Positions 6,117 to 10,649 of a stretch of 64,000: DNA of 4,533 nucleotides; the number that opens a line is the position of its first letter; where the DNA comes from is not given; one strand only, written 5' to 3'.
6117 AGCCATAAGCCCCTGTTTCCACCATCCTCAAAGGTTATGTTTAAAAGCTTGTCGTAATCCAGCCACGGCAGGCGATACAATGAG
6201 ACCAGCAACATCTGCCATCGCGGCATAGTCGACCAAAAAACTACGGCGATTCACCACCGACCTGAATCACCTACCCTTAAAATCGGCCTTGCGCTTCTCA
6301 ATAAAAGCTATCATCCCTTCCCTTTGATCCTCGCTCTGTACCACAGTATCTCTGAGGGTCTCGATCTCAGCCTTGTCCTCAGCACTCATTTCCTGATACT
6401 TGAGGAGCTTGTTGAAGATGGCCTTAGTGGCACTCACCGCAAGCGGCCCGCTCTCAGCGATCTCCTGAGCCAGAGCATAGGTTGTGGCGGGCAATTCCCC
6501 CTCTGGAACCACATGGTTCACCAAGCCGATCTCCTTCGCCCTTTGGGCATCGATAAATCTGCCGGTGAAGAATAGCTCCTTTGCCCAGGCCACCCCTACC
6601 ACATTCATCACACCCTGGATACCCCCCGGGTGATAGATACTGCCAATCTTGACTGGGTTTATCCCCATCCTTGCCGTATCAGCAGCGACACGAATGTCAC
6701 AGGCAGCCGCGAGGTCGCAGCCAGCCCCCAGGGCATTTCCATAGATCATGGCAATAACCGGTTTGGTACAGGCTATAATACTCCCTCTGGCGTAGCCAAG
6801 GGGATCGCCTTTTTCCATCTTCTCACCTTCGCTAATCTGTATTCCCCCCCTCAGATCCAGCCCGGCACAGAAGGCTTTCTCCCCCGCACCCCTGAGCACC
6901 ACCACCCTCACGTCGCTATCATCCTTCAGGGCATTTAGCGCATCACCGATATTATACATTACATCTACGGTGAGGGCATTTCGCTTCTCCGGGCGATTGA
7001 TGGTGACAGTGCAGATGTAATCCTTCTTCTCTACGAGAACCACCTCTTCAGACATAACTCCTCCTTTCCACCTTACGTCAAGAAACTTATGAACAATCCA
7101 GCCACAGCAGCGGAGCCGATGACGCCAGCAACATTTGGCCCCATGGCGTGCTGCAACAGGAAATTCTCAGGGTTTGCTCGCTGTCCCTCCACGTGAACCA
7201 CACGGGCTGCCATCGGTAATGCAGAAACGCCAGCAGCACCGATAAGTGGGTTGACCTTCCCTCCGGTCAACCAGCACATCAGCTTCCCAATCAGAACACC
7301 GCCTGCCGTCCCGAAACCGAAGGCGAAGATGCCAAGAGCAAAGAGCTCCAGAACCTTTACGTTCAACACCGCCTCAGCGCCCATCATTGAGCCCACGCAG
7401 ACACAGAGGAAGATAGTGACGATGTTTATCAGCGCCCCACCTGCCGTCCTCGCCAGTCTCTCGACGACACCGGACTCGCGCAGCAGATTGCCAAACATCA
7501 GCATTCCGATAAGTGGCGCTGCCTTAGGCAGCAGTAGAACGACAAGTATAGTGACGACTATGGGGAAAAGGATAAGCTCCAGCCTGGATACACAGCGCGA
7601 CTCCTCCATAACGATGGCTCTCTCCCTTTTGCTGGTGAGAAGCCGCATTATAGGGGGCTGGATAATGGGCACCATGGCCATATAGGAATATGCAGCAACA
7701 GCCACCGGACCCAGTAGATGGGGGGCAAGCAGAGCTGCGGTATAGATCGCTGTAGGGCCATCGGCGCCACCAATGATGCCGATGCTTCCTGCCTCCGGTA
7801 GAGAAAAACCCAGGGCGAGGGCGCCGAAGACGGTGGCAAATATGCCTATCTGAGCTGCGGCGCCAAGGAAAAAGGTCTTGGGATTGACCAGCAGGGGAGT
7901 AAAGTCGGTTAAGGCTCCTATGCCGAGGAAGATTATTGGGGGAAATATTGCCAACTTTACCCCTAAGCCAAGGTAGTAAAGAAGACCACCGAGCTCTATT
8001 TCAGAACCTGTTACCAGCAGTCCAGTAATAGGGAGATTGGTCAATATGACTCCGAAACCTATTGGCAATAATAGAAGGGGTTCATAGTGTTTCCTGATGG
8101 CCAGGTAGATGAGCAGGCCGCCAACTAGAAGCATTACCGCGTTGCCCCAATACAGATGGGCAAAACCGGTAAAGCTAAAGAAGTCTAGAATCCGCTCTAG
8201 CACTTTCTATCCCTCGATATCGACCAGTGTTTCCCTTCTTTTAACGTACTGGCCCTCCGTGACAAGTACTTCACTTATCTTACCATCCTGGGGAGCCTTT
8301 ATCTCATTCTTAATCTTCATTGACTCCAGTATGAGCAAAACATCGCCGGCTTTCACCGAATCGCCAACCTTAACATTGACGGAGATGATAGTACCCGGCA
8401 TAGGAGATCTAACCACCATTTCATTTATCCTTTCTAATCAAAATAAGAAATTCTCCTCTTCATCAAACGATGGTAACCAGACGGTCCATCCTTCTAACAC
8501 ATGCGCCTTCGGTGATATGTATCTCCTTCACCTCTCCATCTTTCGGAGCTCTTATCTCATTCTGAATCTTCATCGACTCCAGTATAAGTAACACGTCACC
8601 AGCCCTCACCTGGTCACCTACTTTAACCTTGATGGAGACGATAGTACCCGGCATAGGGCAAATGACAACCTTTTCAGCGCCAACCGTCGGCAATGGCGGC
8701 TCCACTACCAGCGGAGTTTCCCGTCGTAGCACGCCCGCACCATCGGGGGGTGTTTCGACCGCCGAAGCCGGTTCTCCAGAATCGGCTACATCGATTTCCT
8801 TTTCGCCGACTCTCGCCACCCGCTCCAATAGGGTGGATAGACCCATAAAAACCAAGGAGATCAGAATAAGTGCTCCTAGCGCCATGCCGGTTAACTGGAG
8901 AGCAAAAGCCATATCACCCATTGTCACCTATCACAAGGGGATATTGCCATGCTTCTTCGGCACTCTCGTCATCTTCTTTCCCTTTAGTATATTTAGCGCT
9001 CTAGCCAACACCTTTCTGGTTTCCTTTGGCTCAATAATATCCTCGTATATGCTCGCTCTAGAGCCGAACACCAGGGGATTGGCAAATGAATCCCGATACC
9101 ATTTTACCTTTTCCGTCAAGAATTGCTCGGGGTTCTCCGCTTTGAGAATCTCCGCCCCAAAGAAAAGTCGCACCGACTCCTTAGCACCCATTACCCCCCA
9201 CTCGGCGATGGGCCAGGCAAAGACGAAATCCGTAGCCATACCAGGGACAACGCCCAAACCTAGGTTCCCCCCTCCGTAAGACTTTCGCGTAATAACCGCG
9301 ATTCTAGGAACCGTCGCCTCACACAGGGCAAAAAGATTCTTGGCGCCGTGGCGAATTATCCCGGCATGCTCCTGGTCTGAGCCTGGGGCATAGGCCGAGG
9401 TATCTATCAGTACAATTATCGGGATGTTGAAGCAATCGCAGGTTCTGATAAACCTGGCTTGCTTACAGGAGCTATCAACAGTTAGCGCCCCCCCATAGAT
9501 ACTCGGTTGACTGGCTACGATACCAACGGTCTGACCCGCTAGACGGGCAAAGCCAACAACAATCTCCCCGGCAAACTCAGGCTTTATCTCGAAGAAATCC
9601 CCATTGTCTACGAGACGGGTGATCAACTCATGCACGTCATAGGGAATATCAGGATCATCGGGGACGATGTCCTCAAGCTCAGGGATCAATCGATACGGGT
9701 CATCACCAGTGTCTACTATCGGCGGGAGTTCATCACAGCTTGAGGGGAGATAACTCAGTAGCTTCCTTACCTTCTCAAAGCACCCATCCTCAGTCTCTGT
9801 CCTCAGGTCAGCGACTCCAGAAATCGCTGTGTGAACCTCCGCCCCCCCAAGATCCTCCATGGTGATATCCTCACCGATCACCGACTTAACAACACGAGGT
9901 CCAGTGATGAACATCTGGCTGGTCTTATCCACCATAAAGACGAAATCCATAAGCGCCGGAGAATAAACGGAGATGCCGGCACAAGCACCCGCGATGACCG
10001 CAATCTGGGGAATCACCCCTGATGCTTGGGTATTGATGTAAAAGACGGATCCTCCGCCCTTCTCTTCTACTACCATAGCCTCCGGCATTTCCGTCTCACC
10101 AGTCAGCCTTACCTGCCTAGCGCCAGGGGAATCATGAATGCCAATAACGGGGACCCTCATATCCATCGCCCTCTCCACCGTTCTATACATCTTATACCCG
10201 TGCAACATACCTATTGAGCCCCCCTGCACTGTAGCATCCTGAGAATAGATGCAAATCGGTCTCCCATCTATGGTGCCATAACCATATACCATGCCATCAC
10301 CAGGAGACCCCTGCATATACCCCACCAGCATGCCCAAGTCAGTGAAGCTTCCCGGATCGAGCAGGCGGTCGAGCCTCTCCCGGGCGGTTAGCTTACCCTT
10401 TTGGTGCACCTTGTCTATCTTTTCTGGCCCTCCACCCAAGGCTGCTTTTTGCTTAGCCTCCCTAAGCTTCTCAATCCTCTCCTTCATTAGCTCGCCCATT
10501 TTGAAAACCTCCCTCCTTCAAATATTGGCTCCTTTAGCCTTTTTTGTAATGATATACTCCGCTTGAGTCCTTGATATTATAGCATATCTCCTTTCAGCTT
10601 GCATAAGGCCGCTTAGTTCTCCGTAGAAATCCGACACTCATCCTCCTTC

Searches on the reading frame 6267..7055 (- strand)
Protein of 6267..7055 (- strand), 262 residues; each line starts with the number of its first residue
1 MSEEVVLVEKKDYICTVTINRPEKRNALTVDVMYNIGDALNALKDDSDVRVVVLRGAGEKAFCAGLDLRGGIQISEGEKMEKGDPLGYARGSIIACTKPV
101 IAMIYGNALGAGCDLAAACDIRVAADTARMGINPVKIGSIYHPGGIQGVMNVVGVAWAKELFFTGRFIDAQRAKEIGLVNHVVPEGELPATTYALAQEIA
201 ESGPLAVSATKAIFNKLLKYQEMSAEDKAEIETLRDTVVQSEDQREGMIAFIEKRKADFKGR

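Call 9: search_protein_families(library=pfam, proteins=[window:6267-7055:-], max_evalue=0.001)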
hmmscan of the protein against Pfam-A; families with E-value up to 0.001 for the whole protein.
window:6267-7055:- (262 aa): 2 families
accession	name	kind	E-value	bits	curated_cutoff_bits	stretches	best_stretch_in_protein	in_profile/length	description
PF00378.25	ECH_1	-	5.5e-60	203.2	27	1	10-261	2-250/251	Enoyl-CoA hydratase/isomerase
PF16113.10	ECH_2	-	5.4e-30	105.5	27.2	1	15-239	2-223/335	Enoyl-CoA hydratase/isomerase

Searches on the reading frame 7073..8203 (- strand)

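Call 9: search_protein_families(library=pfam, proteins=[window:7073-8203:-], max_evalue=0.001)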
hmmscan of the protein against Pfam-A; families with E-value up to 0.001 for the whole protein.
window:7073-8203:- (376 aa): 1 family
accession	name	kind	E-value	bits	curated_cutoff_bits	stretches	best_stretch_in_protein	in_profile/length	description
PF03977.18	OAD_beta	-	2.3e-149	497.6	31.6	1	21-375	2-349/349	Na+-transporting oxaloacetate decarboxylase beta subunit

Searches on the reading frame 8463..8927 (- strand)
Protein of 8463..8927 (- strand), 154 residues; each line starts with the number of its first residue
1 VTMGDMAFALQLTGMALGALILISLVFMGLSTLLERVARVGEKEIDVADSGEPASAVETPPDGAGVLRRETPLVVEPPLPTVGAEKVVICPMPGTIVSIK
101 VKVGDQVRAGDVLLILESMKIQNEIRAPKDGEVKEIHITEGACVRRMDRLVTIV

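Call 9: search_protein_families(library=pfam, proteins=[window:8463-8927:-], max_evalue=0.001)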
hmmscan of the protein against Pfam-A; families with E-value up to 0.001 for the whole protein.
window:8463-8927:- (154 aa): 6 families
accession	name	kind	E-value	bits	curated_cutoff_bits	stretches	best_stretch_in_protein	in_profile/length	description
PF00364.28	Biotin_lipoyl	-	2.9e-19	69.1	22.1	1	88-153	3-73/73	Biotin-requiring enzyme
PF13533.13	Biotin_lipoyl_2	-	1.9e-11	43.9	29.8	1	92-117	7-32/32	Biotin-lipoyl like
PF13437.12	HlyD_3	-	3.9e-07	31.2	22.2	0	125-154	2-31/106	HlyD family secretion protein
PF16576.10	HlyD_D23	-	0.00011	22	30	0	123-153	109-139/214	Barrel-sandwich domain of CusB or HlyD membrane-fusion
PF01597.25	GCV_H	-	0.00052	20.4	22.2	0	93-136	30-74/122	Glycine cleavage H-protein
PF05896.17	NQRA_N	-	0.00055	20.5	25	1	94-138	37-80/94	NqrA N-terminal barrel-sandwich hybrid domain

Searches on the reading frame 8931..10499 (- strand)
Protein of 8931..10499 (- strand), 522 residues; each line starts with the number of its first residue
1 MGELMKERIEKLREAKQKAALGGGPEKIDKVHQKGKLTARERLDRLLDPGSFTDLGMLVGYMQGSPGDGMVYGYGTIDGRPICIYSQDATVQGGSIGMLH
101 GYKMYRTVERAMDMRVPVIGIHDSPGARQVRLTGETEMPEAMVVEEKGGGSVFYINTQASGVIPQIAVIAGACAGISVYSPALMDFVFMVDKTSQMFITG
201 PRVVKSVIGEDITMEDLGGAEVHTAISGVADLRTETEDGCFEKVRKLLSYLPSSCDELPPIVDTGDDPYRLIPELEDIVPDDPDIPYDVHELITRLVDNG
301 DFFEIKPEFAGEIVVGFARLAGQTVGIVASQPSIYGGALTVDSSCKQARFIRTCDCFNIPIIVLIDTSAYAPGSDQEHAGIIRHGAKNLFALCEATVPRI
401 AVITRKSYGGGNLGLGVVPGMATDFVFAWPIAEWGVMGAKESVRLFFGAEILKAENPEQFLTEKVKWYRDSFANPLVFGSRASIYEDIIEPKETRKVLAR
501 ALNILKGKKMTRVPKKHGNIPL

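Call 9: search_protein_families(library=pfam, proteins=[window:8931-10499:-], max_evalue=0.001)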
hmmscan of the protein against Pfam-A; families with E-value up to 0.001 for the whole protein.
window:8931-10499:- (522 aa): 2 families
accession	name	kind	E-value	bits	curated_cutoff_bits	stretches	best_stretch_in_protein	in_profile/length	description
PF01039.27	Carboxyl_trans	-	7.1e-150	500.3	22.3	1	31-520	2-493/493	Carboxyl transferase domain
PF03255.19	ACCA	-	1.6e-11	44.4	23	1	346-418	135-207/310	Acetyl co-enzyme A carboxylase carboxyltransferase-like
